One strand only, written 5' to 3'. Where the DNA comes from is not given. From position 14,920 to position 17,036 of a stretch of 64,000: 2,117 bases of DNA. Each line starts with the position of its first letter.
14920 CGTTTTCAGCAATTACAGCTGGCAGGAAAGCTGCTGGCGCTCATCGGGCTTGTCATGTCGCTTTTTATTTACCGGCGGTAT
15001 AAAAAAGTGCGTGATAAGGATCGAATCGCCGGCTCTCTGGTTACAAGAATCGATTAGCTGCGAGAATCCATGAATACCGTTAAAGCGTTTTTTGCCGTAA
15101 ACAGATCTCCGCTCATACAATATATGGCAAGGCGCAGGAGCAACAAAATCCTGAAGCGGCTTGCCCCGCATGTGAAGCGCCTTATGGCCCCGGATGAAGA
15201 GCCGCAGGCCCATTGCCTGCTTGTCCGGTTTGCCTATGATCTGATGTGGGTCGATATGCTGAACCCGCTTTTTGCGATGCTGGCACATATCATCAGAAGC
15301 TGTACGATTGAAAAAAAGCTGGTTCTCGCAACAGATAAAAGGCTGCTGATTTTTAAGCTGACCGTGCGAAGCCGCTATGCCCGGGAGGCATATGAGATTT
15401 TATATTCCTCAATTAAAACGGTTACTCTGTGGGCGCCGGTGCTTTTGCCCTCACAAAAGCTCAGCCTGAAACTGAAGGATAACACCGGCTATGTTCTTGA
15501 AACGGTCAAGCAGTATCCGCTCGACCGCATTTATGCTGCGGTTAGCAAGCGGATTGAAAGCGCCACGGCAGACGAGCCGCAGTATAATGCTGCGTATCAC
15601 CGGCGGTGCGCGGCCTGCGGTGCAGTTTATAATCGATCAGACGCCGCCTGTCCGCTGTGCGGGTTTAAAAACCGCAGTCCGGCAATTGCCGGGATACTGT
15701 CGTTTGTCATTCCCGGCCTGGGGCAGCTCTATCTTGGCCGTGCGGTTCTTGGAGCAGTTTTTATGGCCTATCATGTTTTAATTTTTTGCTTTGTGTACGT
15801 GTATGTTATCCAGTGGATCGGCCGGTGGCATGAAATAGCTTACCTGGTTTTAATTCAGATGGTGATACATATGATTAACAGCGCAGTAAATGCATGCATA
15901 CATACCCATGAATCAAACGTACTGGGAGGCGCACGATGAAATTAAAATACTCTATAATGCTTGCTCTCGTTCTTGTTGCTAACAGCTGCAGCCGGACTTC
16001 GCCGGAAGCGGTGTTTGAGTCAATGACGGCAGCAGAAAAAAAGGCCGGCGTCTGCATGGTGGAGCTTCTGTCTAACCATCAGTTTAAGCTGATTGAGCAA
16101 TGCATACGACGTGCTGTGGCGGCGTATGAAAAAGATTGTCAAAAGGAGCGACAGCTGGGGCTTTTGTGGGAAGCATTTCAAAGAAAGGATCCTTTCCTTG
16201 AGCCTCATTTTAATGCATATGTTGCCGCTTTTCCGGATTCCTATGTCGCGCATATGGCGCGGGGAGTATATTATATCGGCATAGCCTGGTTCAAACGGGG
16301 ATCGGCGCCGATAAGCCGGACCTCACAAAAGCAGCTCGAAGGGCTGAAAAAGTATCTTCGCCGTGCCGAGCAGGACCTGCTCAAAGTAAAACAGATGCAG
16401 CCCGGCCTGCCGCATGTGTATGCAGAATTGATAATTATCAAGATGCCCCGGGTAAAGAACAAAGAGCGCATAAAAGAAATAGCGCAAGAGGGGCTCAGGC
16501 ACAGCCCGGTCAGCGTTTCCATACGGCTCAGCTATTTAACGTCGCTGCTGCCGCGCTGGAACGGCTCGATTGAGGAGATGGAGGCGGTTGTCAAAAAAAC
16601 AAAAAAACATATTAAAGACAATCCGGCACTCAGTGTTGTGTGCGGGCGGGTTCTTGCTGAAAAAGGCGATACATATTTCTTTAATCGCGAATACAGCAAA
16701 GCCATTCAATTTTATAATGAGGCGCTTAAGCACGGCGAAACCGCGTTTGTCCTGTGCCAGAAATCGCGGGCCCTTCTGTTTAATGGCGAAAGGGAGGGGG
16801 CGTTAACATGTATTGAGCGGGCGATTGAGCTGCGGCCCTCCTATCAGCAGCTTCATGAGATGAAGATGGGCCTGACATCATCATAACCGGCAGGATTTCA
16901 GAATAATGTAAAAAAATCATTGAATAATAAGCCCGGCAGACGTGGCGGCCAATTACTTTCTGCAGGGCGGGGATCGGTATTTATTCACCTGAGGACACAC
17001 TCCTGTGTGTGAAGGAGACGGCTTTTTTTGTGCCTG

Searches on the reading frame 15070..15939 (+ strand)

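Call 9: search_protein_families(library=pfam, proteins=[window:15070-15939:+], max_evalue=0.01)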
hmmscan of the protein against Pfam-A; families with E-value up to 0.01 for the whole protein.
window:15070-15939:+ (289 aa): 2 families
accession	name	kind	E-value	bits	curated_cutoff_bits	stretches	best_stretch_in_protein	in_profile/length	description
PF14470.12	bPH_3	-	0.0011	19.8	23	1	79-159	19-94/95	Bacterial PH domain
PF23458.2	DUF7130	-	0.0083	16.4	35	0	135-201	6-80/89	Domain of unknown function (DUF7130)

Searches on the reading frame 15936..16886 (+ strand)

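Call 9: search_protein_families(library=pfam, proteins=[window:15936-16886:+], max_evalue=0.01)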
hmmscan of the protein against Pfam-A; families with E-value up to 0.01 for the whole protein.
window:15936-16886:+ (316 aa): 9 families
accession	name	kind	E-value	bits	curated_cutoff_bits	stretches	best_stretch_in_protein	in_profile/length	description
PF07719.23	TPR_2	-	3.2e-08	33.5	27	1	239-266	3-30/34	Tetratricopeptide repeat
PF00515.34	TPR_1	-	9.5e-08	32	27.8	1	239-266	3-30/34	Tetratricopeptide repeat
PF13428.12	TPR_14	-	2.2e-07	31.3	23.5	0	277-309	8-40/44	Tetratricopeptide repeat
PF13181.12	TPR_8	-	2.5e-07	30.8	25.7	0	238-265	2-29/34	Tetratricopeptide repeat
PF13226.11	DUF4034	-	8.5e-07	29.1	21.3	0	41-134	5-103/274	Domain of unknown function (DUF4034)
PF13432.12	TPR_16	-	0.00021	22.1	32.7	0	276-305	3-32/65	Tetratricopeptide repeat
PF13414.12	TPR_11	-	0.00086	19.4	26.8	0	284-307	8-31/42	TPR repeat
PF13424.12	TPR_12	-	0.0012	19.5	30.1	0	238-265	46-73/77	Tetratricopeptide repeat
PF25575.1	TPR_BSK1_C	-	0.0036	17.6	42.2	0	242-304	47-111/118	Serine/threonine-protein kinase BSK1-like, TPR repeats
